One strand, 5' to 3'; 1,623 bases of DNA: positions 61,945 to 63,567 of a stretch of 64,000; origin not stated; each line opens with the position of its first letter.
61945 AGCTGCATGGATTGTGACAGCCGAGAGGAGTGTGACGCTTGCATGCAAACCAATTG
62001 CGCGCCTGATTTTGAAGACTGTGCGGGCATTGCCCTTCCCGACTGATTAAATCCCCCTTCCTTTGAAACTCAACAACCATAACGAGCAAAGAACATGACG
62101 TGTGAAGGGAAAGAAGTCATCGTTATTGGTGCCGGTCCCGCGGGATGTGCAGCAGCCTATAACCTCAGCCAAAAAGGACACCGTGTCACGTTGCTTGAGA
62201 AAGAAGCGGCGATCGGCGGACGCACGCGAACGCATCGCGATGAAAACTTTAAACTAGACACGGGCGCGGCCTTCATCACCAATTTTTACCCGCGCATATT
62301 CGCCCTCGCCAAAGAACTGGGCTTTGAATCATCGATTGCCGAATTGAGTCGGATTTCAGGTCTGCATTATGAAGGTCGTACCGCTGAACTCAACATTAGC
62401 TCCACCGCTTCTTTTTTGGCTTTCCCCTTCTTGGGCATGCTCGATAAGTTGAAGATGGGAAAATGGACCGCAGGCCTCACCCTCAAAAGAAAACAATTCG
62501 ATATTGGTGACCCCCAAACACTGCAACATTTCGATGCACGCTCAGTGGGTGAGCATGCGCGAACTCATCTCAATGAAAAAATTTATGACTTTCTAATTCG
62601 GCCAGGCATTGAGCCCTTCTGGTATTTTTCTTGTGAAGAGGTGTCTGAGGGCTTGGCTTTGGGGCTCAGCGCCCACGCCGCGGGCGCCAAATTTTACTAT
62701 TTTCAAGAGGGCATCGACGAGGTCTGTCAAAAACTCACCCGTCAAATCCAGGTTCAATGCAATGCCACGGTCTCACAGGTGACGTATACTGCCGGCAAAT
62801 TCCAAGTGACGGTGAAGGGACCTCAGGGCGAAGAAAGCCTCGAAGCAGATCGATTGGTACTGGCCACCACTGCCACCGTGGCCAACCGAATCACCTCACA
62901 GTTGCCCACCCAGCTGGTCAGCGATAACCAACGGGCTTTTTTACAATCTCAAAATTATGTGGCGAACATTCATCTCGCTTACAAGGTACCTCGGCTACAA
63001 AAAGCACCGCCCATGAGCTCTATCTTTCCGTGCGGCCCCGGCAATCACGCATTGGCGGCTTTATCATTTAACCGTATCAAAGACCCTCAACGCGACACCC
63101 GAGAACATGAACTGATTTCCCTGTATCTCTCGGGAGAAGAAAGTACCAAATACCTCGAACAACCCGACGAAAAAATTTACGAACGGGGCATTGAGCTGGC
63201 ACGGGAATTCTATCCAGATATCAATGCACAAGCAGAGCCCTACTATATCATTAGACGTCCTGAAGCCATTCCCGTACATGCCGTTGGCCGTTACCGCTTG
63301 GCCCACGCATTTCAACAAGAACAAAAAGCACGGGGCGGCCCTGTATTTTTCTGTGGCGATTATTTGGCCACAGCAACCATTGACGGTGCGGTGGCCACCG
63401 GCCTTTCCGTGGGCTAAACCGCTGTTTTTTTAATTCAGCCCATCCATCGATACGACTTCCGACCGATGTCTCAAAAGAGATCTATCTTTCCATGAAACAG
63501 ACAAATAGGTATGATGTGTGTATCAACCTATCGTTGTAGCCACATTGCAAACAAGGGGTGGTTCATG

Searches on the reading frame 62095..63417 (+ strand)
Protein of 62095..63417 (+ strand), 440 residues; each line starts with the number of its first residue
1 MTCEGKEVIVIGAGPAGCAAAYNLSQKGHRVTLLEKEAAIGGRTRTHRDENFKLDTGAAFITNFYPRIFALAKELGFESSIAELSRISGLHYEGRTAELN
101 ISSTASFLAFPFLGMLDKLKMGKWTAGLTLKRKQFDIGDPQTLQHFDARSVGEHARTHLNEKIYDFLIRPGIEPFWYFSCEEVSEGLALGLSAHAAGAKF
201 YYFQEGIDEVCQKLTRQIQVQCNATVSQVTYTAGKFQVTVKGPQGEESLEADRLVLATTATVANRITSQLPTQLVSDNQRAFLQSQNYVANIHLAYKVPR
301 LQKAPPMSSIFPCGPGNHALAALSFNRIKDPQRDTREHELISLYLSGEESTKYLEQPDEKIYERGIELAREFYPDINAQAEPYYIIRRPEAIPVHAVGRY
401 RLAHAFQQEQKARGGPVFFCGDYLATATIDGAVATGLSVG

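Call 76: search_protein_families(library=pfam, proteins=[window:62095-63417:+], max_evalue=0.00001)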
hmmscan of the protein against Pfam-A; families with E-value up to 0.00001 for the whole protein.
window:62095-63417:+ (440 aa): 11 families
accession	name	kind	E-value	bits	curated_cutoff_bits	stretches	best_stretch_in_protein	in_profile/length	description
PF01593.30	Amino_oxidase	-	8.6e-38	131.2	19.8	1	16-438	2-437/443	Flavin containing amine oxidoreductase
PF13450.12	NAD_binding_8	-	2.6e-17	63.3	21.9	1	10-75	1-68/68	NAD(P)-binding Rossmann-like domain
PF07992.20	Pyr_redox_2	-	3.1e-13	50.3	26.1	1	7-38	2-33/291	Pyridine nucleotide-disulphide oxidoreductase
PF01266.30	DAO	-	1.3e-11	45.1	27.9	1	8-42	2-37/353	FAD dependent oxidoreductase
PF00890.30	FAD_binding_2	-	3.4e-09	36.9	20.4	1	8-44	2-38/414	FAD binding domain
PF03486.20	HI0933_like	-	4e-09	36.7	50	1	7-42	2-37/244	HI0933-like protein Rossmann domain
PF12831.13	FAD_oxidored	-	1.7e-08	34.6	27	1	7-43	1-37/416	FAD dependent oxidoreductase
PF13454.12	NAD_binding_9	-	2.5e-07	31.2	21.8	0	202-259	98-153/155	FAD-NAD(P)-binding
PF13738.12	Pyr_redox_3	-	2.6e-07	30.6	30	0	6-40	165-199/305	Pyridine nucleotide-disulphide oxidoreductase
PF01134.28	GIDA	-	9.6e-07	28.6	22.1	1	7-36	1-30/391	Glucose inhibited division protein A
PF01946.23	Thi4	-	2e-06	27.6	26.2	1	6-43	18-56/235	Thi4 family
